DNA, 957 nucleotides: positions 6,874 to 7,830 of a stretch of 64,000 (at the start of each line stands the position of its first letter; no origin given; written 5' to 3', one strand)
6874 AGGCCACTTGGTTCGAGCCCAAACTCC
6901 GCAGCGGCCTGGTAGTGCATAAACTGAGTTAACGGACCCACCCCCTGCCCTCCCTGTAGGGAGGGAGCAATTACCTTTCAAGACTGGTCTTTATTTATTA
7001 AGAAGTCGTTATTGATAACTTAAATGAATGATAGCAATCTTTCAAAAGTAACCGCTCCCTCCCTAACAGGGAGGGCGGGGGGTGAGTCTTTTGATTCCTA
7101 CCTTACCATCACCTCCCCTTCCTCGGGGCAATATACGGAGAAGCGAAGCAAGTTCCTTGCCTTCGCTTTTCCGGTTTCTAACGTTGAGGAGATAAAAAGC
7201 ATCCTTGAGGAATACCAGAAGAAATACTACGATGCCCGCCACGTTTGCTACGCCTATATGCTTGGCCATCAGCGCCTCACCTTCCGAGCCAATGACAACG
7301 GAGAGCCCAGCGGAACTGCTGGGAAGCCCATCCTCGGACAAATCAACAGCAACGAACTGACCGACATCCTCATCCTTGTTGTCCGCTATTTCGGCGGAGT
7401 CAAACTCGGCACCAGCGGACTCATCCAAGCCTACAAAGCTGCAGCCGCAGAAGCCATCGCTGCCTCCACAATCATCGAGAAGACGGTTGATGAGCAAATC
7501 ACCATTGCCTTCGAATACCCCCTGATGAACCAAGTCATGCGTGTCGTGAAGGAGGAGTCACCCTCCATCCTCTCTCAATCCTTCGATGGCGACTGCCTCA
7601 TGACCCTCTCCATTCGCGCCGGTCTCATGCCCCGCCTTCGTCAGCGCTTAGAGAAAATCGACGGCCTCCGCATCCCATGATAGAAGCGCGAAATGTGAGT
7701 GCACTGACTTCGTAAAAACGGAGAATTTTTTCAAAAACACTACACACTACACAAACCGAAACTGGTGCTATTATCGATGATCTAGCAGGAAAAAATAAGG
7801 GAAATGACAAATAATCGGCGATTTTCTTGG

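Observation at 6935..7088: A ~150 bp GC-hairpin MITE-like family that carries its own ATG and supplies the start codon and N-terminus of host genes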

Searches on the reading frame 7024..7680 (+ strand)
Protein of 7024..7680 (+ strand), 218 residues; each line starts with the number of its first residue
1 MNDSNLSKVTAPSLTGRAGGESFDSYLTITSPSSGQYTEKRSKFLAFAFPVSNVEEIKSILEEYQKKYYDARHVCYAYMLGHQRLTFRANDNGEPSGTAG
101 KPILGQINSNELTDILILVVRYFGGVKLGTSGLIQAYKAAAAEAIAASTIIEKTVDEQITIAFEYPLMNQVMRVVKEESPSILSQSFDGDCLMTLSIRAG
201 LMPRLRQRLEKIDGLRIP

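Call 25: search_protein_families(library=pfam, proteins=[window:7024-7680:+])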
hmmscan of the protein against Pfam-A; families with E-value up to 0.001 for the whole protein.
window:7024-7680:+ (218 aa): 1 family
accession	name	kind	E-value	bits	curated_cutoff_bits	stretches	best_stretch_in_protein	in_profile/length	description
PF01205.25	UPF0029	-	6.1e-37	126.3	27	1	40-145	1-107/107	Uncharacterized protein family UPF0029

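Call 26: find_homologous_proteins(query=window:7024-7680:+)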
Query window:7024-7680:+ (218 aa): 8000 proteins with E <= 0.001 among 8000 candidates; the best 120 are listed.
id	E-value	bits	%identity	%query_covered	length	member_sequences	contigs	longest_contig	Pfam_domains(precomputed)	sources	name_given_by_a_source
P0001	2.3e-135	467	99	100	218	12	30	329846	PF01205.26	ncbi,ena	-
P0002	1.1e-130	452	97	100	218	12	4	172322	PF01205.26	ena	-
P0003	1.3e-121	422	91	100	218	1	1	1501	PF01205.26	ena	-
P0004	6.7e-120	416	98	89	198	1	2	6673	PF01205.26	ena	-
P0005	6.4e-119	413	98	89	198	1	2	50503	PF01205.26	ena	-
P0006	1.5e-118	412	95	90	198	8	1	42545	PF01205.26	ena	-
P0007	1.9e-118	412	87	100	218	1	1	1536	PF01205.26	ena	-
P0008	2.0e-118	411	86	100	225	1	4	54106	PF01205.26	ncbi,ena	-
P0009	1.2e-117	409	87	100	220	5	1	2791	PF01205.26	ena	-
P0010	4.9e-117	407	98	88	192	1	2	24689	PF01205.26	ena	-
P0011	5.6e-117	407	85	100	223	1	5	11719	PF01205.26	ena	-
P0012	4.6e-116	404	96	89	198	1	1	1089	PF01205.26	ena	-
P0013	1.1e-115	402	83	100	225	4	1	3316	PF01205.26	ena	-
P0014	1.6e-115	402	84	100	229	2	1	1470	PF01205.26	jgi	jgi:uncharacterized YigZ family protein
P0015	2.0e-115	402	84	100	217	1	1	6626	PF01205.26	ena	-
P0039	1.7e-107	376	79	100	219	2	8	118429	PF01205.26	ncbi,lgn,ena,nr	ncbi:MAG: YigZ family protein [Bacteroidaceae bacterium]|nr:YigZ family protein [Bacteroidaceae bact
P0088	4.8e-103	361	84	89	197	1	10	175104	PF01205.26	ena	-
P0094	2.6e-102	359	83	89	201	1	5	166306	PF01205.26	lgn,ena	-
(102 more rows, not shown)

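Call 28: find_encoding_contigs(protein=P0005, flank=3000, max_places=3)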
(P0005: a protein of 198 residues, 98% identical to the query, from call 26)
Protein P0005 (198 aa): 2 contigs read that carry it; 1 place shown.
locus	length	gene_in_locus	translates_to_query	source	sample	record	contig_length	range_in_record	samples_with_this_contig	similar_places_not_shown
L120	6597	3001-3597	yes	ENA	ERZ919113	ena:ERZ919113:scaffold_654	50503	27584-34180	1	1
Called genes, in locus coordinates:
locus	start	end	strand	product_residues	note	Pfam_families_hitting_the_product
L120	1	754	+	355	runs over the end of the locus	PF00266:Aminotran_5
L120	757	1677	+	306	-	PF00389:2-Hacid_dh, PF03446:NAD_binding_2 (faint), PF02826:2-Hacid_dh_C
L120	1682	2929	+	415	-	PF06245:DUF1015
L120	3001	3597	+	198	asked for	PF01205:Impact_N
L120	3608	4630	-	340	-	-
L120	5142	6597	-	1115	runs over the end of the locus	PF16656:Pur_ac_phosph_N (faint), PF00041:fn3 (faint), PF16655:PhoD_N (faint)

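Call 29: find_encoding_contigs(protein=P0006, flank=3000, max_places=2)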
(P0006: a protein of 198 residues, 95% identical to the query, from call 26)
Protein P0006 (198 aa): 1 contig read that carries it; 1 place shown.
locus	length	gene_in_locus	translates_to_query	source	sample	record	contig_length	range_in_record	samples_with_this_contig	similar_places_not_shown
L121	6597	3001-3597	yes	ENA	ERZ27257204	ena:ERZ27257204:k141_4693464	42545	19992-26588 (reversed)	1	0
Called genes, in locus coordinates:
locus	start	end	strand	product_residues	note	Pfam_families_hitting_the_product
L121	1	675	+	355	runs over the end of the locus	PF00266:Aminotran_5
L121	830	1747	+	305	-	PF00389:2-Hacid_dh, PF02826:2-Hacid_dh_C, PF03446:NAD_binding_2 (weak)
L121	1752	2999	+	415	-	PF06245:DUF1015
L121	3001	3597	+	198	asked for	PF01205:Impact_N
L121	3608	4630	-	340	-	-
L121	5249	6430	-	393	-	PF13242:Hydrolase_like (weak), PF00475:IGPD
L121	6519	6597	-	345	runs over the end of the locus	PF00155:Aminotran_1_2, PF01053:Cys_Met_Meta_PP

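Call 44: find_encoding_contigs(protein=P0088, flank=1500, max_places=2)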
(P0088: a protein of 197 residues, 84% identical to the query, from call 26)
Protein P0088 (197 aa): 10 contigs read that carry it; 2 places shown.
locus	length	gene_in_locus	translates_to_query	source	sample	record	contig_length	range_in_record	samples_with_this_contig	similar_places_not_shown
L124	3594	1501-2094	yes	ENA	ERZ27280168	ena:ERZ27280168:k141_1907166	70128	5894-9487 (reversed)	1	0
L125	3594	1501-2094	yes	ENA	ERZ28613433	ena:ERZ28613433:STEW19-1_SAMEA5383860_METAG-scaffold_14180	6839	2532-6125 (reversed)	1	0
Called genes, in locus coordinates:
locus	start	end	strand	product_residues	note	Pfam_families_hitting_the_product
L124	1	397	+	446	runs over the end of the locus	PF05402:PqqD (weak), PF04055:Radical_SAM, PF13186:SPASM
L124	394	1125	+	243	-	PF01026:TatD_DNase (weak), PF04909:Amidohydro_2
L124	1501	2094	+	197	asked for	PF01205:Impact_N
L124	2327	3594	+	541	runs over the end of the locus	PF00005:ABC_tran, PF02463:SMC_N (faint), PF12848:ABC_tran_Xtn, PF00005:ABC_tran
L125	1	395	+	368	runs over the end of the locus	?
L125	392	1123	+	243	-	PF01026:TatD_DNase (weak), PF04909:Amidohydro_2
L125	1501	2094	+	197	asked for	PF01205:Impact_N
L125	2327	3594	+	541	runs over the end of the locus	PF00005:ABC_tran, PF02463:SMC_N (faint), PF12848:ABC_tran_Xtn, PF00005:ABC_tran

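Call 81: find_encoding_contigs(protein=P0039, flank=600, max_places=1)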
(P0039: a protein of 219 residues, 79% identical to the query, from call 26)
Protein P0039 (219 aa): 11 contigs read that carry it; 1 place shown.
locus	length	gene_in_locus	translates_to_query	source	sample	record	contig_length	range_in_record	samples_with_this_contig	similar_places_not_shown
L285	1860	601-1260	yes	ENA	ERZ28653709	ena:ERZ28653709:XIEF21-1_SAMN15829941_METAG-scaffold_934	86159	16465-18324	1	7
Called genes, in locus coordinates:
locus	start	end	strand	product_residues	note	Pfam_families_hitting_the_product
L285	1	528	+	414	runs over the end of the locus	PF06245:DUF1015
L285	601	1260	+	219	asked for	PF01205:Impact_N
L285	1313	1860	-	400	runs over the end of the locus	PF03315:SDH_beta, PF03313:SDH_alpha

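Call 82: find_encoding_contigs(protein=P0094, flank=600, max_places=1)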
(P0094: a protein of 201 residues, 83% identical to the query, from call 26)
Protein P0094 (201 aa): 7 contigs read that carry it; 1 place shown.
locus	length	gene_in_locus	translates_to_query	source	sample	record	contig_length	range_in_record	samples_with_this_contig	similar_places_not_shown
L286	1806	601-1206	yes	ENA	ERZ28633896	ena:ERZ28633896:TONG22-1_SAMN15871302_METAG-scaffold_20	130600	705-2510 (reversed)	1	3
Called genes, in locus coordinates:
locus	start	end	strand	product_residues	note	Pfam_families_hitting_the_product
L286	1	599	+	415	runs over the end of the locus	PF06245:DUF1015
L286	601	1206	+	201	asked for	PF01205:Impact_N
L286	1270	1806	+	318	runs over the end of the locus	PF13374:TPR_10 (faint), PF13424:TPR_12 (faint), PF07719:TPR_2 (faint)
